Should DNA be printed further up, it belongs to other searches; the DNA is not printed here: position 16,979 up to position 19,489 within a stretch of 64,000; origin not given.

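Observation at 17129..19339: Hel308/Ski2-like helicase paralog with substituted ATPase motifs and a SWIM zinc finger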

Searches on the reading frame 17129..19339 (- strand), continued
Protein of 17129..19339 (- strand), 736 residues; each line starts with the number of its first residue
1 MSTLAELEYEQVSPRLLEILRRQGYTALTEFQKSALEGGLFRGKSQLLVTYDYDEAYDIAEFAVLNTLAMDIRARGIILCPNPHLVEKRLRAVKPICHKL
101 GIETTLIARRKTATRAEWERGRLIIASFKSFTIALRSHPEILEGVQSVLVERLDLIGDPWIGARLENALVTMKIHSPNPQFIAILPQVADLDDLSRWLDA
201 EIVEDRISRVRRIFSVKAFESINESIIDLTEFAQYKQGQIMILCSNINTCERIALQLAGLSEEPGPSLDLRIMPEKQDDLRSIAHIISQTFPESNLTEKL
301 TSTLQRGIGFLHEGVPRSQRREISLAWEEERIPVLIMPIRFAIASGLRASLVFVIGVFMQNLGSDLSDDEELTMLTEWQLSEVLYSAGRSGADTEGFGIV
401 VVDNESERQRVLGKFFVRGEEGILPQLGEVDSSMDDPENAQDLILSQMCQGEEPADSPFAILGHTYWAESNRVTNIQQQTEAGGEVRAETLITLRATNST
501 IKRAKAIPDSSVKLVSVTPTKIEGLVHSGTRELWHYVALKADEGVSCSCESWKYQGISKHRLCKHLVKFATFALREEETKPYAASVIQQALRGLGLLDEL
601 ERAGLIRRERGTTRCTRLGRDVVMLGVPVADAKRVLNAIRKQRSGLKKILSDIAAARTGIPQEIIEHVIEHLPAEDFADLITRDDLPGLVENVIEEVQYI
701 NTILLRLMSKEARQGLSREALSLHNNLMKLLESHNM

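Call 30: list_cluster_members(proteins=[P0126, P0130, P0131, P0133, P0134, P0135, P0138, P0139, P0141, P0143])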
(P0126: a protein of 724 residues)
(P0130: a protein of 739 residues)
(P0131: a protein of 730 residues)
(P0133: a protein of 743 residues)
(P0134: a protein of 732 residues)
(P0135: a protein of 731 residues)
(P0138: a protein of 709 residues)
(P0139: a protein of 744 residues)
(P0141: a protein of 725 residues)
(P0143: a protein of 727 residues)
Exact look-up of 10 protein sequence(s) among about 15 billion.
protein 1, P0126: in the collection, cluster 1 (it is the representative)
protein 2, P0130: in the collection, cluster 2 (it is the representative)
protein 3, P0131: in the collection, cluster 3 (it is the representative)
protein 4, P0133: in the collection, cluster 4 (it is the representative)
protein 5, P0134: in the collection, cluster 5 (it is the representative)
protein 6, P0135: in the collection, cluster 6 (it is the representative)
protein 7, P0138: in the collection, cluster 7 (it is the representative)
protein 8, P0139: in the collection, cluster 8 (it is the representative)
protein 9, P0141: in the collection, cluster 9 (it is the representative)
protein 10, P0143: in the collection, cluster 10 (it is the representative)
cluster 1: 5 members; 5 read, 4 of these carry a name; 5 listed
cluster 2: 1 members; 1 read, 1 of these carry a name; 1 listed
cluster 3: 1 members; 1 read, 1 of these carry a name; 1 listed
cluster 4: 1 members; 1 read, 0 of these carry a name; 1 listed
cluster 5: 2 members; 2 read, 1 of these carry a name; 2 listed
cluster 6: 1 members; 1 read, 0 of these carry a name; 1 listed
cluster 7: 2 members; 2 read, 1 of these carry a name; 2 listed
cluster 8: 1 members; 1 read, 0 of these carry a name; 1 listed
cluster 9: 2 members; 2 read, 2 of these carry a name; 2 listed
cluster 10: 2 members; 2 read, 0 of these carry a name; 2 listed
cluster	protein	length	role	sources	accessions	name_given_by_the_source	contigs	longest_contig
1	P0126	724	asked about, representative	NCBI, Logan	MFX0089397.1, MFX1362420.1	MAG: DEAD/DEAH box helicase [Promethearchaeota archaeon]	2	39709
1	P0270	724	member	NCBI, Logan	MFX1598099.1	MAG: DEAD/DEAH box helicase [Promethearchaeota archaeon]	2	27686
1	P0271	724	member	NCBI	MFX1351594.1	MAG: DEAD/DEAH box helicase [Promethearchaeota archaeon]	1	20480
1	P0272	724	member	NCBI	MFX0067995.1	MAG: DEAD/DEAH box helicase [Candidatus Hodarchaeota archaeon]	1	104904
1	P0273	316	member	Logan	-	-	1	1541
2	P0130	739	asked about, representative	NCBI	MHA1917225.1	MAG: DEAD/DEAH box helicase [Candidatus Ranarchaeia archaeon]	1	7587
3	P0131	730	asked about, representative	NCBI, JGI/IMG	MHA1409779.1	MAG: DEAD/DEAH box helicase [Candidatus Odinarchaeia archaeon]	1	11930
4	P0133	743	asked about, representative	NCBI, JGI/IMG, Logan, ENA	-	-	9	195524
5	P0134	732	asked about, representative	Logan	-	-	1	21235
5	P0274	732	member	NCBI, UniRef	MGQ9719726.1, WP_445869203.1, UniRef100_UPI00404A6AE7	MAG: DEAD/DEAH box helicase [Candidatus Jordarchaeum sp.] | DEAD/DEAH box helicase n=1 Tax=Candidatus Jordarchaeum sp. TaxID=2823881 ...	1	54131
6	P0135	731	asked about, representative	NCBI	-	-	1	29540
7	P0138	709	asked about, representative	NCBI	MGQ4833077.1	MAG: DEAD/DEAH box helicase [Candidatus Asgardarchaeia archaeon]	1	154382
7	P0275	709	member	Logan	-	-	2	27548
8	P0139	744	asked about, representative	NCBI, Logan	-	-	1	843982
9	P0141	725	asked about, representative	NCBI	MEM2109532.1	MAG: DEAD/DEAH box helicase [Candidatus Odinarchaeota archaeon]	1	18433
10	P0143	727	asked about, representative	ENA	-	-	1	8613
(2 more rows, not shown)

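Call 33: find_homologous_proteins(query=P0139, max_evalue=1e-20)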
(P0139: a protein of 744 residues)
Query P0139 (744 aa): 2932 proteins with E <= 1e-20 among 8000 candidates; the best 120 are listed.
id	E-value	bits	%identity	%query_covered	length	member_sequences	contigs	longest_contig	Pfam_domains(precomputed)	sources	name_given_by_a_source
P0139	0.0e+0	1653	100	100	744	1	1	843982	PF00270.36,PF00271.38,PF04851.22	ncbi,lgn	-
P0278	1.8e-284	964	60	97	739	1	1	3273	PF00270.36,PF00271.38,PF22527.3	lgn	-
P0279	1.5e-268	911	57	98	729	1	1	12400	PF00270.36,PF00271.38,PF22527.3,PF04851.22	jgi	-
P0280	3.1e-268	910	57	98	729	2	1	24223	PF00270.36,PF00271.38,PF22527.3,PF04851.22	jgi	-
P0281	2.6e-246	837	53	99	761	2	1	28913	PF00270.36,PF00271.38,PF04851.22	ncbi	ncbi:MAG: DEAD/DEAH box helicase [Candidatus Helarchaeota archaeon]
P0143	1.3e-139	485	38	95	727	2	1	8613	PF00270.36,PF00271.38,PF22527.3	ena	-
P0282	2.3e-134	467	35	96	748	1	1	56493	PF00270.36,PF00271.38,PF22527.3,PF04851.22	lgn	-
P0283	6.9e-132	459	36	98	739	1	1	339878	PF00270.36,PF00271.38,PF22527.3,PF04851.22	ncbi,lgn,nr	ncbi:MAG: DEAD/DEAH box helicase [Candidatus Lokiarchaeota archaeon]|nr:DEAD/DEAH box helicase [Cand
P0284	1.5e-130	455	35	95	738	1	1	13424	PF00270.36,PF00271.38,PF22527.3,PF04851.22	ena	-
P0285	8.0e-130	452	37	97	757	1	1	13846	PF00270.36,PF00271.38,PF21280.3,PF04851.22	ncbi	-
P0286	2.2e-126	441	37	86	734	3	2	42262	PF00270.36,PF00271.38,PF04851.22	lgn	-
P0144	3.6e-125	437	36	97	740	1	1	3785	PF00270.36,PF00271.38,PF04851.22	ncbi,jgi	ncbi:MAG: DEAD/DEAH box helicase [Candidatus Hermodarchaeia archaeon]|jgi:replicative superfamily II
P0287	8.5e-125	436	38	93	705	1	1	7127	PF00270.36,PF00271.38,PF04851.22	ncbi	-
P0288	1.3e-124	435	37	95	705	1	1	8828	PF00270.36,PF00271.38,PF04851.22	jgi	jgi:replicative superfamily II helicase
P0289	3.6e-124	434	37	87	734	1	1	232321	PF00270.36,PF00271.38,PF04851.22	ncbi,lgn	-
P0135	6.9e-116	406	35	97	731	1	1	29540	PF00270.36,PF00271.38,PF22527.3,PF04851.22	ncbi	-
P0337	2.6e-114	401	35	98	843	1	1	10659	PF00270.36,PF00271.38,PF21280.3,PF04851.22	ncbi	ncbi:MAG: DEAD/DEAH box helicase [Candidatus Thorarchaeota archaeon]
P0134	3.7e-113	397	34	96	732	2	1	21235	PF00270.36,PF00271.38,PF21280.3,PF22527.3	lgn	-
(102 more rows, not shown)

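Call 34: search_protein_families(library=pfam, proteins=[P0139, P0337, P0126, P0131], max_evalue=0.001)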
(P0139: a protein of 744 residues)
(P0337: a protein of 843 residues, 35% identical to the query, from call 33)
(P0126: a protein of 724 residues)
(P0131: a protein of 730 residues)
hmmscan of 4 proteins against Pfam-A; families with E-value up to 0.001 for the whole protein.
P0139 (744 aa): 4 families
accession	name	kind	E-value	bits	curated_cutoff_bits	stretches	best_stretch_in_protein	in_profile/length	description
PF00270.35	DEAD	-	1.5e-31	109.8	26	1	28-194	2-166/167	DEAD/DEAH box helicase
PF04851.21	ResIII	-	1.4e-12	48.2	22.5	1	25-189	3-162/164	Type III restriction enzyme, res subunit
PF00271.37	Helicase_C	-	3.9e-12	46.8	23.5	1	290-390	27-110/110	Helicase conserved C-terminal domain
PF22527.2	DEXQc_Suv3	-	9.9e-05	22.4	27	1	47-164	19-112/154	DEXQ-box helicase domain of Suv3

P0337 (843 aa): 5 families
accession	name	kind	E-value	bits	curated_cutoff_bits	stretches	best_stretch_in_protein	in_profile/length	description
PF00270.35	DEAD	-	4.1e-28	98.6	26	1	44-205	2-163/167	DEAD/DEAH box helicase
PF04851.21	ResIII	-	2.2e-16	60.7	22.5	1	40-203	2-162/164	Type III restriction enzyme, res subunit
PF00271.37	Helicase_C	-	1.3e-10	41.9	23.5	1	253-412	11-110/110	Helicase conserved C-terminal domain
PF21280.2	Helicase_dom4_arc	-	1e-05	25.8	27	1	693-781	46-125/125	Archaeal helicase, domain 4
PF22527.2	DEXQc_Suv3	-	0.00048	20.2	27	1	57-179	13-113/154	DEXQ-box helicase domain of Suv3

P0126 (724 aa): 4 families
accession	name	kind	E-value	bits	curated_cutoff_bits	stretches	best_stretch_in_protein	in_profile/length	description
PF00270.35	DEAD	-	2.8e-20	73.1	26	1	26-179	1-158/167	DEAD/DEAH box helicase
PF00271.37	Helicase_C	-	6.8e-06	26.8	23.5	0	293-342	43-93/110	Helicase conserved C-terminal domain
PF22527.2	DEXQc_Suv3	-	5.6e-05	23.2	27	1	45-159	18-115/154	DEXQ-box helicase domain of Suv3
PF04851.21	ResIII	-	0.00015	22.1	22.5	0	24-146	3-134/164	Type III restriction enzyme, res subunit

P0131 (730 aa): 3 families
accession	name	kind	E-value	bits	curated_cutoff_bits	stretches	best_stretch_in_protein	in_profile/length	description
PF00270.35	DEAD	-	1.8e-19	70.5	26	1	28-184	1-161/167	DEAD/DEAH box helicase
PF00271.37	Helicase_C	-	8.7e-06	26.4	23.5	0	279-375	27-107/110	Helicase conserved C-terminal domain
PF04434.22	SWIM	-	0.00017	21.5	19.6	1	533-562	11-36/38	SWIM zinc finger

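Call 35: find_related_loci(query=P0337, collection=genome_contigs, flank=4000)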
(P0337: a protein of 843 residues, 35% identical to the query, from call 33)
Query P0337 (843 aa) in genome_contigs; peptide patterns used: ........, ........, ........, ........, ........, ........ (x = any residue, [..] = any of these).
80 stretches matched a pattern; 56 encode a relative of the query (tblastn E <= 1e-3); 56 distinct loci.
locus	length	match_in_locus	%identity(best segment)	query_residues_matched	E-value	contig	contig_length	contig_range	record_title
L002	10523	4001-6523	88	1-841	0e+0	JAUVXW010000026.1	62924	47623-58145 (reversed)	MAG: Promethearchaeota archaeon isolate CSMAG_1226 CSMAG_1226_k141_624593_length_62924_cov_20.0000, whole genome shotgun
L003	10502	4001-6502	88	1-834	0e+0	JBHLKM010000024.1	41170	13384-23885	MAG: Candidatus Hodarchaeota archaeon isolate DZ1B.338 DZ1B.338@1885, whole genome shotgun sequence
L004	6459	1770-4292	87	1-841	0e+0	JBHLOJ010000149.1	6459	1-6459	MAG: Promethearchaeota archaeon isolate DZ3M.322 DZ3M.322@48264, whole genome shotgun sequence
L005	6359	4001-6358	88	1-786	0e+0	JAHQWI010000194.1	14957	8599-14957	MAG: Promethearchaeia archaeon isolate ABR03 NODE_771_length_14957_cov_5, whole genome shotgun sequence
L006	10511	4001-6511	75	1-838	0e+0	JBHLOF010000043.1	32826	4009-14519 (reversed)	MAG: Promethearchaeota archaeon isolate DZ3M.28 DZ3M.28@3713, whole genome shotgun sequence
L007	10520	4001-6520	76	1-840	0e+0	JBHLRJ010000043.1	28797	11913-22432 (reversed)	MAG: Candidatus Thorarchaeota archaeon isolate TM1M.263 TM1M.263@4539, whole genome shotgun sequence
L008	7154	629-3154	73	1-841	0e+0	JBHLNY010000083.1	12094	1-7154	MAG: Promethearchaeota archaeon isolate DZ2S.398 DZ2S.398@18065, whole genome shotgun sequence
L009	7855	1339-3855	74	1-838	0e+0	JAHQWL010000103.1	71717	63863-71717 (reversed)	MAG: Promethearchaeia archaeon isolate ABR06 NODE_96_length_71717_cov_13, whole genome shotgun sequence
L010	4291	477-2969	73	1-830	0e+0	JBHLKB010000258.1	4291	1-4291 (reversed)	MAG: Candidatus Hodarchaeota archaeon isolate DZ1B.234 DZ1B.234@100928, whole genome shotgun sequence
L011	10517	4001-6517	73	1-838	0e+0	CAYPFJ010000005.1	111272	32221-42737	MAG TPA_asm: uncultured archaeon isolate SRP185410_co2_266 genome assembly, contig: NODE_102_length_111272_cov_9.161297,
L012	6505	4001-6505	73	1-834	0e+0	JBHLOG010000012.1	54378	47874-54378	MAG: Promethearchaeota archaeon isolate DZ3M.289 DZ3M.289@1491, whole genome shotgun sequence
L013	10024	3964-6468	73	1-834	0e+0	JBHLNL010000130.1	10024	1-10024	MAG: Promethearchaeota archaeon isolate DZ2S.275 DZ2S.275@24182, whole genome shotgun sequence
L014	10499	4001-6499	72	3-834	0e+0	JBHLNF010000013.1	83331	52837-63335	MAG: Promethearchaeota archaeon isolate DZ2S.179 DZ2S.179@637, whole genome shotgun sequence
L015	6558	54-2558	72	1-834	0e+0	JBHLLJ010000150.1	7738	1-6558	MAG: Candidatus Hermodarchaeota archaeon isolate DZ1M.436 DZ1M.436@43955, whole genome shotgun sequence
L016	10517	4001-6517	72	1-838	0e+0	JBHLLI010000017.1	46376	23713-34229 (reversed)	MAG: Candidatus Hermodarchaeota archaeon isolate DZ1M.434 DZ1M.434@2178, whole genome shotgun sequence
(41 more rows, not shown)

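Call 39: list_cluster_members(proteins=[P0166, P0167, P0170, P0172, P0175, P0178, P0180, P0181, P0148, P0133])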
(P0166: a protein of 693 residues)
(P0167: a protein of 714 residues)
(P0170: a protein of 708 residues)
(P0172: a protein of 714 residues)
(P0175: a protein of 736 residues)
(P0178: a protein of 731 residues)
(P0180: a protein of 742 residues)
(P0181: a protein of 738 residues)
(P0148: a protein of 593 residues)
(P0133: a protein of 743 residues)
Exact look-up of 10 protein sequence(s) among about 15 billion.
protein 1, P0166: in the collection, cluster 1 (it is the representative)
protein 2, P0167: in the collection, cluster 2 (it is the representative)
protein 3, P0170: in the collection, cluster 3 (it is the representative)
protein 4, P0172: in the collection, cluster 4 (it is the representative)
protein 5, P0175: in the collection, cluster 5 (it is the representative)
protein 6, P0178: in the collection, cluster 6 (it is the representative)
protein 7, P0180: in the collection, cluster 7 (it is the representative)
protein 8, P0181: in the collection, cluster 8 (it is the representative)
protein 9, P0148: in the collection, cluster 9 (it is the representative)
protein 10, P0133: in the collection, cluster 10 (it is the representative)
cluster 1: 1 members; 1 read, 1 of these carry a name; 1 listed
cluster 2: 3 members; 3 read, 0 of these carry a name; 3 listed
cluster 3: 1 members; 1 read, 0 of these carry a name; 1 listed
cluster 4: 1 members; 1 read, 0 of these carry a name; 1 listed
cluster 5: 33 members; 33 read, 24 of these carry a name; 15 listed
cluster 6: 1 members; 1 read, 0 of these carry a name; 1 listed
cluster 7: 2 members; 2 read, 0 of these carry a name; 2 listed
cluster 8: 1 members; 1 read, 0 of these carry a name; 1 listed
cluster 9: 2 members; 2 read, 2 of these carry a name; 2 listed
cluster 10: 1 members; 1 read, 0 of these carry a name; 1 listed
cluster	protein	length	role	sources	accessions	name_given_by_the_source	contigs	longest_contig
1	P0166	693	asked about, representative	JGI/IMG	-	helicase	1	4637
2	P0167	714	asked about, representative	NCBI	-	-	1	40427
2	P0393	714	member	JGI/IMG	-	-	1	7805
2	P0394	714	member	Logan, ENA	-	-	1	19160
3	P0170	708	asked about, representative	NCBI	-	-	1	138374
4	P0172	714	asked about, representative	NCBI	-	-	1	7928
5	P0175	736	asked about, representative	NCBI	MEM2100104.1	MAG: DEAD/DEAH box helicase [Thermoproteota archaeon]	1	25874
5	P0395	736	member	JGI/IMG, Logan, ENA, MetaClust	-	helicase | \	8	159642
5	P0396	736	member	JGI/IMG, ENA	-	helicase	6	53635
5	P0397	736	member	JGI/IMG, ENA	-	helicase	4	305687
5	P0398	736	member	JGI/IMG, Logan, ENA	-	helicase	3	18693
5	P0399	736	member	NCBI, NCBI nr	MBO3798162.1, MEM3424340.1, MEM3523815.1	MAG: DEAD/DEAH box helicase [Thermoproteota archaeon] | DEAD/DEAH box helicase [Candidatus Brockarchaeota archaeon]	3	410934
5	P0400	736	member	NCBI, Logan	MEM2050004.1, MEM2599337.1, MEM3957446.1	MAG: DEAD/DEAH box helicase [Thermoproteota archaeon]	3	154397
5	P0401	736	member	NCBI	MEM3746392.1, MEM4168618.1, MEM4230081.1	MAG: DEAD/DEAH box helicase [Thermoproteota archaeon]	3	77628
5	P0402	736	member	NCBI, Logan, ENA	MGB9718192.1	MAG: DEAD/DEAH box helicase [Thermoproteota archaeon]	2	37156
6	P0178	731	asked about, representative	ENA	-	-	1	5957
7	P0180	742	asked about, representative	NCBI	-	-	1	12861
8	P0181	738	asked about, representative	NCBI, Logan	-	-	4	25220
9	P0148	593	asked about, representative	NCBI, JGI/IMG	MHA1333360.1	MAG: DEAD/DEAH box helicase [Candidatus Odinarchaeia archaeon]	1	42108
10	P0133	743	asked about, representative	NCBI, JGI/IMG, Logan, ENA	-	-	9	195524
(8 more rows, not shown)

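Call 40: find_encoding_contigs(protein=P0133, flank=6000, max_places=3)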
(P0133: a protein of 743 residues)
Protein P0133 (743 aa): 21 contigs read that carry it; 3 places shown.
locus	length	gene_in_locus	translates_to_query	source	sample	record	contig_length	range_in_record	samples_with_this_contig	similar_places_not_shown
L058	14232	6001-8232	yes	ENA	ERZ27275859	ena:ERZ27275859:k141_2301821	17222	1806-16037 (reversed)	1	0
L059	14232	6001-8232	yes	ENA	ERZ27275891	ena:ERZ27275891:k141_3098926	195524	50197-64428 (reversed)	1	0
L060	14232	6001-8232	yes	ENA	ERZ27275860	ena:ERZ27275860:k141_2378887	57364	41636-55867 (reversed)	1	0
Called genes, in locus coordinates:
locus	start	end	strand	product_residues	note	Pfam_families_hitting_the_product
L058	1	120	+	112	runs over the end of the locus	-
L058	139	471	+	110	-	-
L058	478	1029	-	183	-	-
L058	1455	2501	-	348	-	PF01408:GFO_IDH_MocA, PF22725:GFO_IDH_MocA_C3, PF02894:GFO_IDH_MocA_C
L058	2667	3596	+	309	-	PF00953:Glycos_transf_4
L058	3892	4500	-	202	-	-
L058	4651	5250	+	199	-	PF00025:Arf, PF00071:Ras, PF08477:Roc (weak), PF03029:ATP_bind_1 (faint)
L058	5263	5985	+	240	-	PF00515:TPR_1, PF13181:TPR_8 (weak), PF13424:TPR_12, PF00515:TPR_1, PF07719:TPR_2, PF13181:TPR_8 (weak), PF13424:TPR_12 (weak), PF13414:TPR_11 (weak), +17 more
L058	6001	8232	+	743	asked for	PF04851:ResIII, PF00270:DEAD, PF22527:DEXQc_Suv3 (weak), PF00271:Helicase_C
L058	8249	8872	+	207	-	-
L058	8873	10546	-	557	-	-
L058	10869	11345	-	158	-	-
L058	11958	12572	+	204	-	PF03692:CxxCxxCC (weak)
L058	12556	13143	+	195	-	PF03692:CxxCxxCC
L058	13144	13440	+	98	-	PF01283:Ribosomal_S26e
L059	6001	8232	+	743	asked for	PF04851:ResIII, PF00270:DEAD, PF22527:DEXQc_Suv3 (weak), PF00271:Helicase_C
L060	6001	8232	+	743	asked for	PF04851:ResIII, PF00270:DEAD, PF22527:DEXQc_Suv3 (weak), PF00271:Helicase_C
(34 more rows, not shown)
